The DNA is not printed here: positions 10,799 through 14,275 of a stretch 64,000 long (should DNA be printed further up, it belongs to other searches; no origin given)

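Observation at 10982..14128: PHB depolymerase with two complete, different catalytic domains in one chain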

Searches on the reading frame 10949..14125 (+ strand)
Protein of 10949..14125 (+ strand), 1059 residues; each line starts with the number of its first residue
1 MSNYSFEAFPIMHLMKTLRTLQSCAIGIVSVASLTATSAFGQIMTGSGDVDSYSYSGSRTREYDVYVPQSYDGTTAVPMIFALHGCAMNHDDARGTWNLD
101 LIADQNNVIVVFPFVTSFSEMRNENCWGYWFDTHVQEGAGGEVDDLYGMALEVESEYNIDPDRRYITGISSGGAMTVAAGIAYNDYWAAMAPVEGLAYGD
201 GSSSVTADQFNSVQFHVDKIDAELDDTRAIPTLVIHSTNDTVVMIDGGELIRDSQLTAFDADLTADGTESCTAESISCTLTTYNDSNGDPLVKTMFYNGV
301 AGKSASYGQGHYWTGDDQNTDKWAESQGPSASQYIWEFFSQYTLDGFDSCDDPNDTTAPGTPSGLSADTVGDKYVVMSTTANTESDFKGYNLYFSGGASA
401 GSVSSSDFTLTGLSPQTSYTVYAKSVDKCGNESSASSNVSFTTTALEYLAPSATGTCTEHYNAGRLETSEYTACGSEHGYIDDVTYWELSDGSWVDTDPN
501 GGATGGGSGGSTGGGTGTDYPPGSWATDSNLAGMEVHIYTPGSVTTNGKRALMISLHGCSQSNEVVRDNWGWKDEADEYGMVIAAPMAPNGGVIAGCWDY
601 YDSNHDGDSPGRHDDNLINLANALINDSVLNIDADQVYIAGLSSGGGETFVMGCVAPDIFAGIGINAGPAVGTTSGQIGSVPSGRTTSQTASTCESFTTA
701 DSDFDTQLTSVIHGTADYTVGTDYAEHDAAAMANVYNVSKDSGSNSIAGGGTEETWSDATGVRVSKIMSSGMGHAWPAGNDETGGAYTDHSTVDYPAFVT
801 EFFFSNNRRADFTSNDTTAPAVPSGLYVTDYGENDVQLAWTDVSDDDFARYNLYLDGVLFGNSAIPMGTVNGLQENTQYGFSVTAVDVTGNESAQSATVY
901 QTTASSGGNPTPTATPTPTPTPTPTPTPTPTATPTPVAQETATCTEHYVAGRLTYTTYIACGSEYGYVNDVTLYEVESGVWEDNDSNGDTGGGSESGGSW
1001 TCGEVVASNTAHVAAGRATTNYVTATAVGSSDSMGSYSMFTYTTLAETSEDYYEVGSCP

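Call 3: search_protein_families(library=pfam, proteins=[window:10949-14125:+], max_evalue=1)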
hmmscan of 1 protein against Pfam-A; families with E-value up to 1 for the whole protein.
window:10949-14125:+ (1059 aa): 11 families
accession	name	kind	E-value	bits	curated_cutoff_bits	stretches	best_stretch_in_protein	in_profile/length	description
PF10503.15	Esterase_PHB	-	7.5e-29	101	23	2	63-247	3-187/219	Esterase PHB depolymerase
PF00041.27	fn3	-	5.4e-14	52.6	25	2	361-439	2-81/84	Fibronectin type III domain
PF00326.27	Peptidase_S9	-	6.3e-09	36.1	22.6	2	140-245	42-160/213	Prolyl oligopeptidase family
PF00756.26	Esterase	-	1.2e-06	28.9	22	1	59-187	6-140/251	Putative esterase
PF20434.5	BD-FAE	-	1e-05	25.6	26.8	1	155-184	82-111/215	BD-FAE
PF12146.15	Hydrolase_4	-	0.017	14.9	27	0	217-248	180-210/239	Serine aminopeptidase, S33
PF05448.18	AXE1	-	0.019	14.1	21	1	153-185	167-199/321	Acetyl xylan esterase (AXE1)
PF07859.19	Abhydrolase_3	-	0.028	14.6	25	0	144-184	50-93/210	alpha/beta hydrolase fold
PF25788.1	Ig_Rha78A_N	-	0.084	13.6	27.4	0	411-446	69-104/105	Rha78A-like, N-terminal immunoglobulin domain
PF25059.1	FN3_DSCAM-DSCAML_C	-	0.16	12.7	39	0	869-912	48-89/89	DSCAM/DSCAML C-terminal Fn3-like domain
PF15324.11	TALPID3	-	0.21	9.8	27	1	883-942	980-1040/1261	Hedgehog signalling target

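Call 4: search_protein_families(library=ncbifam, proteins=[window:10949-14125:+], max_evalue=1)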
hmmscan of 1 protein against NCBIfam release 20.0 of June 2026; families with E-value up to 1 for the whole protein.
window:10949-14125:+ (1059 aa): 11 families
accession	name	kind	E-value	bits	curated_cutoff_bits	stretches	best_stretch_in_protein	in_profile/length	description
NF050058.1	e_dPHAscl_type1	hypoth_equivalog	9.6e-109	363.1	150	2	529-803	3-276/276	extracellular catalytic domain type 1 short-chain-length polyhydroxyalkanoate depolymerase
TIGR01840.1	esterase_phb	subfamily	5.1e-92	307.2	107.85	2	538-748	3-212/213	PHB depolymerase family esterase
NF050059.1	e_dPHAscl_type2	hypoth_equivalog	3.1e-25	89.1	280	4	65-130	209-280/305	extracellular catalytic domain type 2 short-chain-length polyhydroxyalkanoate depolymerase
NF041611.1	exoglucan_CbhB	equivalog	3.8e-16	58.3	1950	2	351-469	793-907/997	exoglucanase CbhB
NF050057.1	e_dPHAmcl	equivalog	6.3e-09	35.5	270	2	158-195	134-170/252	extracellular medium-chain-length polyhydroxyalkanoate depolymerase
NF045522.1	MXAN_2561_fam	equivalog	6.5e-08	32.4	150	2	400-442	215-257/304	MXAN_2561 family MXYO-CTERM-anchored protein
NF033186.1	internalin_K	exception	0.0011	17.5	1100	1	899-939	503-543/604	class 1 internalin InlK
NF047446.1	barrel_OmpL47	domain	0.0029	18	40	0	417-437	43-63/68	OmpL47-type beta-barrel domain-containing protein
NF052620.1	AryltfaseLP1002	equivalog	0.018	14.4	300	1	154-189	98-129/265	lp_1002 family arylesterase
NF008084.0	PRK10819.1-5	equivalog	0.11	12.3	315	1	908-938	81-112/249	TonB system transport protein TonB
NF052610.1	macro_16_ester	equivalog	0.46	9.8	420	0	226-252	220-246/281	alpha/beta fold macrolide esterase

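Call 5: search_solved_structures(query=window:10949-14125:+, max_evalue=1, show_alignments=3)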
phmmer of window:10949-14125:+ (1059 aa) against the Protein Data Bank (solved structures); distinct sequences matched with E-value up to 1: 22.
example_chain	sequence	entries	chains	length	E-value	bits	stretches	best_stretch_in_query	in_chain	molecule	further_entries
8daj_A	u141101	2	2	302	1.3e-34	122.6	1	61-341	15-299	Esterase, PHB depolymerase family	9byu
3wyd_A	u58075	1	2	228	4.1e-11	44.7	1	62-207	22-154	LC-Est1C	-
8iy8_A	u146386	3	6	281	9.4e-11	43.6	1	531-783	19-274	Feruloyl esterase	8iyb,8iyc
5x6s_A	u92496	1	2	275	4.1e-07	31.5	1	531-781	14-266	Acetylxylan esterase A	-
8pn5_A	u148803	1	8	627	9.4e-07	30.3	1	815-906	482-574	DUF3472 domain-containing protein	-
8pn3_A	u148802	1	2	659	1e-06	30.2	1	815-906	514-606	DUF3472 domain-containing protein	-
8pmu_A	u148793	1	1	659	1e-06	30.2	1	815-906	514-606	DUF3472 domain-containing protein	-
8jh8_A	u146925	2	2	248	8.7e-06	27.1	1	42-198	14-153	Feruloyl esterase | Feruloyl esterase with ferulic acid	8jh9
1k85_A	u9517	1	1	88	2.1e-05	25.8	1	358-442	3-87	CHITINASE A1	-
9j07_A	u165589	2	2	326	4.5e-05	24.7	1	47-348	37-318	feruloyl esterase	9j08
1jjf_A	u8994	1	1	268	0.00034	21.9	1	37-195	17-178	ENDO-1,4-BETA-XYLANASE Z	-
1jt2_A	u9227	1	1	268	0.00087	20.5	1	37-195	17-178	PROTEIN (ENDO-1,4-BETA-XYLANASE Z)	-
3wl6_A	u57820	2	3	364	0.0012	20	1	140-202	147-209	Oxidized polyvinyl alcohol hydrolase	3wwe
7xrt_A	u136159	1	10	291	0.0015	19.7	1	60-196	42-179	Ferulic acid esterase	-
3wla_A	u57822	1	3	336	0.0017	19.5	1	137-206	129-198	Oxidized polyvinyl alcohol hydrolase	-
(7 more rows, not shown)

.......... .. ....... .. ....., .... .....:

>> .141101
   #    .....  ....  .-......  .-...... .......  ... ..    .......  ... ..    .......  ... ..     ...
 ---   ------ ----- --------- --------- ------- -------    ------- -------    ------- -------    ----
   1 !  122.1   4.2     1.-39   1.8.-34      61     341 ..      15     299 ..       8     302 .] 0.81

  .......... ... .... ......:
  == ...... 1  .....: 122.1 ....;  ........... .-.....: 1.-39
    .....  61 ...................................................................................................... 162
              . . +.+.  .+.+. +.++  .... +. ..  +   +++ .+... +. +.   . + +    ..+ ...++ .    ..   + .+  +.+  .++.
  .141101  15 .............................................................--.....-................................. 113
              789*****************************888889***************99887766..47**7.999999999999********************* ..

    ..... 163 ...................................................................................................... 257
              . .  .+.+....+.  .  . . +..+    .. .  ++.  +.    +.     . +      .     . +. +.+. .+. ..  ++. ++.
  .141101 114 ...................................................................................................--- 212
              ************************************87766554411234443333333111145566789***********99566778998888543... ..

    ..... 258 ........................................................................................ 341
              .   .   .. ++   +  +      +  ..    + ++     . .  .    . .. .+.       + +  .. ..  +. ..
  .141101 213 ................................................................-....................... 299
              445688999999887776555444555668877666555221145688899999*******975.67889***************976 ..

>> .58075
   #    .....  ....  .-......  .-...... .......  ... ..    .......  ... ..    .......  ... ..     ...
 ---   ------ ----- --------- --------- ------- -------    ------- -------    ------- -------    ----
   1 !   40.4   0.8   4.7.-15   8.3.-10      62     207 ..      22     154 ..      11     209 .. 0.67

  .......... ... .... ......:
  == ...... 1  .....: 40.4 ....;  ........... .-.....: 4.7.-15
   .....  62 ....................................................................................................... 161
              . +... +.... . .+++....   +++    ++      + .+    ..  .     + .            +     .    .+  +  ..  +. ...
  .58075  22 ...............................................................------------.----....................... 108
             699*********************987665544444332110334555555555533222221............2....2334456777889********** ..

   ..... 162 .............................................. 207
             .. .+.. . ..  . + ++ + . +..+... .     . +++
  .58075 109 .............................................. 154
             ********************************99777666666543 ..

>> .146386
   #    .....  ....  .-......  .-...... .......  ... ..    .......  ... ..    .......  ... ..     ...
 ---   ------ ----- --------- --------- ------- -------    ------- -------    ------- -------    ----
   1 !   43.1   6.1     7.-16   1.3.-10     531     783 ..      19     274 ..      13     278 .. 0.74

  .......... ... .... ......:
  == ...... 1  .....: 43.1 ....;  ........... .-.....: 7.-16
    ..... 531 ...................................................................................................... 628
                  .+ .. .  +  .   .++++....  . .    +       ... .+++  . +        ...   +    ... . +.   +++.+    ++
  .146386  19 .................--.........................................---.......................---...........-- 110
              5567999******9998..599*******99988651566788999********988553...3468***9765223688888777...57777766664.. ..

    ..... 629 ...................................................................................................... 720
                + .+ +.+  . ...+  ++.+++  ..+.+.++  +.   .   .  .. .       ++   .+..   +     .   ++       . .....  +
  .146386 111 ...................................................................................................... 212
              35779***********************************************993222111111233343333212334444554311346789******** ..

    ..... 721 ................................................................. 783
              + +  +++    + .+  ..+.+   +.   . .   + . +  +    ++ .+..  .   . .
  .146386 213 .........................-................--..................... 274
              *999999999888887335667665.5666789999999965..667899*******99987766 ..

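Call 9: find_homologous_proteins(query=window:10949-14125:+, max_evalue=1e-10)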
Query window:10949-14125:+ (1059 aa): 54 proteins with E <= 1e-10 among 8000 candidates.
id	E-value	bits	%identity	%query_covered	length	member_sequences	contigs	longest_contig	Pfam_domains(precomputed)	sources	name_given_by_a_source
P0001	0.0e+0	1388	61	96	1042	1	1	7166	PF07495.20,PF00756.27,PF00326.28,PF25059.2,PF16893.12,PF10503.15,PF00041.28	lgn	-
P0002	0.0e+0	1275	57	99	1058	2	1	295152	PF00756.27,PF00326.28,PF25059.2,PF16893.12,PF10503.15,PF00041.28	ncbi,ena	-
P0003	0.0e+0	1252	64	82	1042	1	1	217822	PF00756.27,PF00326.28,PF25059.2,PF16403.12,PF10503.15,PF00041.28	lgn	-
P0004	0.0e+0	1249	65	76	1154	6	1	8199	PF02412.24,PF00756.27,PF00326.28,PF10503.15,PF00041.28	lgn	-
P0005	0.0e+0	1246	56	98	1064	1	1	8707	PF00756.27,PF00326.28,PF16893.12,PF10503.15,PF00041.28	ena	-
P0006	0.0e+0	1227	65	75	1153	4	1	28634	PF02412.24,PF00756.27,PF00326.28,PF05448.19,PF10503.15,PF00041.28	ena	-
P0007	0.0e+0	1224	56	96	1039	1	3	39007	PF00756.27,PF00326.28,PF05448.19,PF16403.12,PF10503.15,PF00041.28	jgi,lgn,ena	-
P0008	0.0e+0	1213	57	99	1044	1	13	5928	PF00756.27,PF00326.28,PF16403.12,PF16893.12,PF10503.15,PF00041.28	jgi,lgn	jgi:poly(hydroxyalkanoate) depolymerase family esterase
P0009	0.0e+0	1199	55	99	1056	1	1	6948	PF00756.27,PF00326.28,PF16403.12,PF16893.12,PF10503.15,PF00041.28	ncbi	-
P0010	0.0e+0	1156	64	75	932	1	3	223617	PF00756.27,PF00326.28,PF10503.15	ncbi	ncbi:MAG: PHB depolymerase family esterase [Agarilytica sp.]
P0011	0.0e+0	1079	60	75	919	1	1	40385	PF00756.27,PF00326.28,PF10503.15,PF00041.28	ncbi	-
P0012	0.0e+0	1078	60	75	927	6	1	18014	PF00756.27,PF00326.28,PF10503.15,PF00041.28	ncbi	-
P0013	0.0e+0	1066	61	73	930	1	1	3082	PF00756.27,PF00326.28,PF10503.15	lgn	-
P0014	0.0e+0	1058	59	75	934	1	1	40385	PF00756.27,PF00326.28,PF10503.15,PF00041.28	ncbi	-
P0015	0.0e+0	1048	59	75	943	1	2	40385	PF00756.27,PF00326.28,PF10503.15,PF00041.28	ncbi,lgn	-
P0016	0.0e+0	1032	59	75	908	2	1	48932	PF00756.27,PF00326.28,PF10503.15,PF00041.28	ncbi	-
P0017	0.0e+0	1025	58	75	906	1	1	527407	PF00756.27,PF00326.28,PF10503.15,PF20434.6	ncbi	-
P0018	1.5e-289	982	48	99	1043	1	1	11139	PF00756.27,PF00326.28,PF16403.12,PF10503.15,PF00041.28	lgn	-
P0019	3.4e-282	957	57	74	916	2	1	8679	PF00756.27,PF00326.28,PF10503.15,PF00041.28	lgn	-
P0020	4.4e-277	940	55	75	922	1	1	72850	PF00756.27,PF00326.28,PF10503.15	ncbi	-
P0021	1.1e-273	929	54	75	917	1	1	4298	PF00756.27,PF00326.28,PF10503.15,PF00041.28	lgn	-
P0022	2.0e-273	928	56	73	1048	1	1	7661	PF02412.24,PF00756.27,PF00326.28,PF10503.15,PF00041.28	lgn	-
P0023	2.0e-270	918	52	76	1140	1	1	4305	PF02412.24,PF00756.27,PF00326.28,PF10503.15,PF00041.28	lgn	-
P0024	6.8e-263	893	55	76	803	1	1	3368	PF25059.2,PF16403.12,PF16893.12,PF10503.15,PF00041.28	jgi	jgi:poly(3-hydroxybutyrate) depolymerase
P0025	3.0e-257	875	52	75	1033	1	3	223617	PF02412.24,PF00756.27,PF00326.28,PF10503.15,PF00041.28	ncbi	ncbi:MAG: PHB depolymerase family esterase [Agarilytica sp.]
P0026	2.9e-252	858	52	75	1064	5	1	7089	PF02412.24,PF10503.15,PF00041.28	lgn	-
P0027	2.4e-239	815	57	34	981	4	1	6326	PF00756.27,PF00326.28,PF10503.15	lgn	-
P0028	1.7e-219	750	67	46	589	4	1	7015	PF00756.27,PF00326.28,PF10503.15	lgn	-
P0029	2.2e-208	713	65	46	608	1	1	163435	PF10503.15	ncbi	-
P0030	2.1e-206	706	65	46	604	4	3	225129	PF10503.15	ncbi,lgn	-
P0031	6.9e-204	698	62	48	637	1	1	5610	PF00756.27,PF00326.28,PF16403.12,PF10503.15,PF00041.28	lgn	-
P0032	4.6e-192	659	61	46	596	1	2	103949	PF00756.27,PF00326.28,PF10503.15,PF00041.28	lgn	-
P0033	4.7e-151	523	52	31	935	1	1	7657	PF02412.24,PF00756.27,PF00326.28,PF10503.15,PF20434.6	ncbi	-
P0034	1.0e-149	519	55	42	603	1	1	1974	PF00756.27,PF10503.15,PF00041.28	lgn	-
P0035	4.0e-138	480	49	46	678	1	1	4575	PF00756.27,PF00326.28,PF10503.15,PF00041.28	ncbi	-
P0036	2.9e-111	391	51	31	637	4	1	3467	PF00756.27,PF00326.28,PF10503.15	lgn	-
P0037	1.6e-109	386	58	29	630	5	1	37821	PF00756.27,PF10503.15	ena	-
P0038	8.7e-102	360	52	29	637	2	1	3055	PF00756.27,PF00326.28,PF10503.15,PF19077.7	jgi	jgi:poly(hydroxyalkanoate) depolymerase family esterase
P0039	2.2e-101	359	49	31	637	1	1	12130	PF00756.27,PF00326.28,PF05448.19,PF17957.8,PF10503.15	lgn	-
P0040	2.0e-100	355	50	32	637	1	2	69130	PF02412.24,PF00756.27,PF10503.15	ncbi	-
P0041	8.2e-95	337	42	27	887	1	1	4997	PF00756.27,PF00326.28,PF10503.15,PF20434.6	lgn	-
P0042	3.9e-94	335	43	27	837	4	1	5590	PF00756.27,PF00326.28,PF10503.15,PF20434.6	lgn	-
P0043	5.7e-86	308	37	27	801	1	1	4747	PF00756.27,PF00326.28,PF10503.15,PF20434.6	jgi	-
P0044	1.3e-68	250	34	29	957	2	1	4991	PF00756.27,PF00326.28,PF10503.15,PF20434.6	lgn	-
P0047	2.3e-38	150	35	27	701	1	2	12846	PF00756.27,PF00326.28,PF07523.19,PF16403.12,PF10503.15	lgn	-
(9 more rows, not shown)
